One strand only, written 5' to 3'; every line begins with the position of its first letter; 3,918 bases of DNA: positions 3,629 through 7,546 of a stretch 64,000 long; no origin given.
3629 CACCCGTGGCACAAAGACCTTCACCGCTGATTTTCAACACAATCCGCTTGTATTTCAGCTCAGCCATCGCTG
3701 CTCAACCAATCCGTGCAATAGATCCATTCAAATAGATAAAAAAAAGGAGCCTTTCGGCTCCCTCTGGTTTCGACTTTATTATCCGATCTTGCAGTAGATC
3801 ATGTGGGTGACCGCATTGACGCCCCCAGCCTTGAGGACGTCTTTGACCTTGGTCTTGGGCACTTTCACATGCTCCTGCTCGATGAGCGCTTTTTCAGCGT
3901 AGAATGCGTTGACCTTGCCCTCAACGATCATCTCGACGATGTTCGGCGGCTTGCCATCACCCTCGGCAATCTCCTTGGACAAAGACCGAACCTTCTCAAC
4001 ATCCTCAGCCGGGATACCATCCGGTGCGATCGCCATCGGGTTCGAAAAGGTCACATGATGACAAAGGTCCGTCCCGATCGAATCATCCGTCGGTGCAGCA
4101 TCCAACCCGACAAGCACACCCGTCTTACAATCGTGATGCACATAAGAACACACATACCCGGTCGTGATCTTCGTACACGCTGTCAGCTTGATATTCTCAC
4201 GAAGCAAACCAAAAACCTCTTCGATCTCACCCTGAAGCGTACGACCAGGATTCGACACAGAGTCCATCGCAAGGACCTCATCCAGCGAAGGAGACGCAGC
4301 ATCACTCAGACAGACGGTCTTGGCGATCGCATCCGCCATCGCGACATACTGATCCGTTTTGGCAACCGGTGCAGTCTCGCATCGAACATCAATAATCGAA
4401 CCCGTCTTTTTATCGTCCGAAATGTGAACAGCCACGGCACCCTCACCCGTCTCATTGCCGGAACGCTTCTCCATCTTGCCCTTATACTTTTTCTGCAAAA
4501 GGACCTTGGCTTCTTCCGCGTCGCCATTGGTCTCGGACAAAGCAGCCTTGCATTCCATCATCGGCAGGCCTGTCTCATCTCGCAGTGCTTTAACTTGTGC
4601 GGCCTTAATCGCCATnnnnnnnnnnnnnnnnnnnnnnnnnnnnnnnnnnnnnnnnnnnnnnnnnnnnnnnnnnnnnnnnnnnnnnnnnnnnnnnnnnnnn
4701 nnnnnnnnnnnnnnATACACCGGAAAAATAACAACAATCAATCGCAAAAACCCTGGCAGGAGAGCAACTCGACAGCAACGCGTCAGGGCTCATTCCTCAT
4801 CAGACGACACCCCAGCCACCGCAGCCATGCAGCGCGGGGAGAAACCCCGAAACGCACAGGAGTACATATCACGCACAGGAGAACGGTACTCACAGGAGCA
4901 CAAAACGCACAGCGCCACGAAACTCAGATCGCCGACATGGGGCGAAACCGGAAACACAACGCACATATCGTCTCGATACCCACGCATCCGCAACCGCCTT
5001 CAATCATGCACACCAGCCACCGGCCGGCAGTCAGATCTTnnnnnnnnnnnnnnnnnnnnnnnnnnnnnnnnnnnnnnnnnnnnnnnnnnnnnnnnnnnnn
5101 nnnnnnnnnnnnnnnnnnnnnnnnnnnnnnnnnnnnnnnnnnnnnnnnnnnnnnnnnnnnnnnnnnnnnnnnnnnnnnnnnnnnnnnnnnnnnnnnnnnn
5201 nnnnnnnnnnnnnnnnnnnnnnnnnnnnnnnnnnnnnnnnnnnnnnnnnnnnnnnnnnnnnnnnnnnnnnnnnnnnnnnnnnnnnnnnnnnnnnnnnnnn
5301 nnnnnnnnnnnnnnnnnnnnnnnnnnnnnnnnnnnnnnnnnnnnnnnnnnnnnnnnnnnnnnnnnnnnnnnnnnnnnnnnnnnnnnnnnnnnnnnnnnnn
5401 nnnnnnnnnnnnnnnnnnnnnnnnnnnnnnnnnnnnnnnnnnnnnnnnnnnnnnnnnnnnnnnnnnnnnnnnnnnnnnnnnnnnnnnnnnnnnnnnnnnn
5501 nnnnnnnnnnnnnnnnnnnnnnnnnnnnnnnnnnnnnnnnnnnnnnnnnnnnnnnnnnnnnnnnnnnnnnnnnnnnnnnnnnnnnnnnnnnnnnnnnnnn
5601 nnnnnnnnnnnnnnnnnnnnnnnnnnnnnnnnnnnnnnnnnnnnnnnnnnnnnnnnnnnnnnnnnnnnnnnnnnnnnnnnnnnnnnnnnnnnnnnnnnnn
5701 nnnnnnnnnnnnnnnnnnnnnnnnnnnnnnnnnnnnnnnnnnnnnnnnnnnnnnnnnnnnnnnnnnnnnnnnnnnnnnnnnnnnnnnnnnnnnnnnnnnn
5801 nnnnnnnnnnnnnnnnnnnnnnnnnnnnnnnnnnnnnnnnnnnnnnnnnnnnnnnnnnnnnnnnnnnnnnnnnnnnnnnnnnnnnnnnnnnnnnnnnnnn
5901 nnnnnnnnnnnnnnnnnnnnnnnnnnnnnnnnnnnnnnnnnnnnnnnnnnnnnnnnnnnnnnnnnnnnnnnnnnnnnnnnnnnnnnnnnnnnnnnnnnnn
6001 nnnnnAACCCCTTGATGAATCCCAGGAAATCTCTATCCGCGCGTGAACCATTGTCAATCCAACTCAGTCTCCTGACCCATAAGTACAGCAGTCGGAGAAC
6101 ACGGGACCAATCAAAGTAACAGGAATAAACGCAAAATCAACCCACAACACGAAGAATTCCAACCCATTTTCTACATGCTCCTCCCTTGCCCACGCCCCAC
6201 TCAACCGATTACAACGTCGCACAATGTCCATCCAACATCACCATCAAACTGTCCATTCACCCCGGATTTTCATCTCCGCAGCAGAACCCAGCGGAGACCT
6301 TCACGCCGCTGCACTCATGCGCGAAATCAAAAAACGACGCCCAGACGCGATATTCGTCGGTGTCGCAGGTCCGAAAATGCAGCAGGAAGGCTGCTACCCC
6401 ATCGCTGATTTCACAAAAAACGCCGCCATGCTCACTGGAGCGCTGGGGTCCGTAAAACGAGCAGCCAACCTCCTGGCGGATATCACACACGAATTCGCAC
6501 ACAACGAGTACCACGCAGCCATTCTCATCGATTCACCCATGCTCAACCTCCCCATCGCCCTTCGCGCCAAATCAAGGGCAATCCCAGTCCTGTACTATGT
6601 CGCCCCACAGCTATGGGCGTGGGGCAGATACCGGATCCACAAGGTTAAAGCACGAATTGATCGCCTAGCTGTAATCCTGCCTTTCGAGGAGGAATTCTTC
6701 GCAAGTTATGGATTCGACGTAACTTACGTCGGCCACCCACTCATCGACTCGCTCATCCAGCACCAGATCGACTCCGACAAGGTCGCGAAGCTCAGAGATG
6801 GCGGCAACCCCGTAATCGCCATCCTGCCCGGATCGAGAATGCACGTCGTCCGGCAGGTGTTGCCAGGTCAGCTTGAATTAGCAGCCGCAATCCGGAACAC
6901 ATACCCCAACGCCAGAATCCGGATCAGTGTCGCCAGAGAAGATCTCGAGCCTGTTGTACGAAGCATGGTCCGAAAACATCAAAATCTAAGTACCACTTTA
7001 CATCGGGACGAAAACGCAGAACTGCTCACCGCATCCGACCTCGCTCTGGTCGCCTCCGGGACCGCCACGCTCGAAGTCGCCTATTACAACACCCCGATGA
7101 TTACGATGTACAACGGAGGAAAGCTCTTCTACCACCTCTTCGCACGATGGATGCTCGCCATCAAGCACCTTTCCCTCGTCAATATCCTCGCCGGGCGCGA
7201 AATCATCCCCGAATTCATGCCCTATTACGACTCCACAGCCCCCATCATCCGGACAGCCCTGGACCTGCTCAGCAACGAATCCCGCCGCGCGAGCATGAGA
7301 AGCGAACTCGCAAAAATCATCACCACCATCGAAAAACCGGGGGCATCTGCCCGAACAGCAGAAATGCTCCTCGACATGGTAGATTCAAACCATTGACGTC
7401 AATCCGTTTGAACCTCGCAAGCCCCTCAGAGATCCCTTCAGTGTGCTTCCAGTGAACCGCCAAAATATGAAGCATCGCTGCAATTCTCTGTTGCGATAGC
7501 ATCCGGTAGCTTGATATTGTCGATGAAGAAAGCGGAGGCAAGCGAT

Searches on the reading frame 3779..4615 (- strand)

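Call 38: search_protein_families(library=pfam, proteins=[window:3779-4615:-], max_evalue=0.00001)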
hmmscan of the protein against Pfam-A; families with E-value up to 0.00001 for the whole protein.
window:3779-4615:- (278 aa): 1 family
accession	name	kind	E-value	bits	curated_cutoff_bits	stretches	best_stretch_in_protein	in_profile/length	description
PF00889.24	EF_TS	-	1.4e-38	133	27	1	72-278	1-203/204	Elongation factor TS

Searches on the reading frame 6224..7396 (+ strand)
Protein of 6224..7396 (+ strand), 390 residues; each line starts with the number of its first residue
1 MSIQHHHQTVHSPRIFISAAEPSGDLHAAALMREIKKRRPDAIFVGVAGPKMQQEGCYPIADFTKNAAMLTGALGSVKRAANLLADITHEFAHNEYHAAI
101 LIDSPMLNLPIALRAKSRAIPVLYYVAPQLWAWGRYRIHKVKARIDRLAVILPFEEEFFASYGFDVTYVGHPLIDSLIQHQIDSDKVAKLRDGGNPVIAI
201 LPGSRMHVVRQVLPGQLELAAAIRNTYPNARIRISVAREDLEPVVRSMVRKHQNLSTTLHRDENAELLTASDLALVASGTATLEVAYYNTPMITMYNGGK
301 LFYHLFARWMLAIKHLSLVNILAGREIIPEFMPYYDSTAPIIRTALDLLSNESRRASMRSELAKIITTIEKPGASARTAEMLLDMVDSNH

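Call 38: search_protein_families(library=pfam, proteins=[window:6224-7396:+], max_evalue=0.00001)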
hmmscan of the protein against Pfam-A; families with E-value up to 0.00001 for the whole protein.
window:6224-7396:+ (390 aa): 1 family
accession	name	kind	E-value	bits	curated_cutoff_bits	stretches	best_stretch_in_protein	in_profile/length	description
PF02684.21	LpxB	-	6.7e-78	262.6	22.6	1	15-372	1-361/374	Lipid-A-disaccharide synthetase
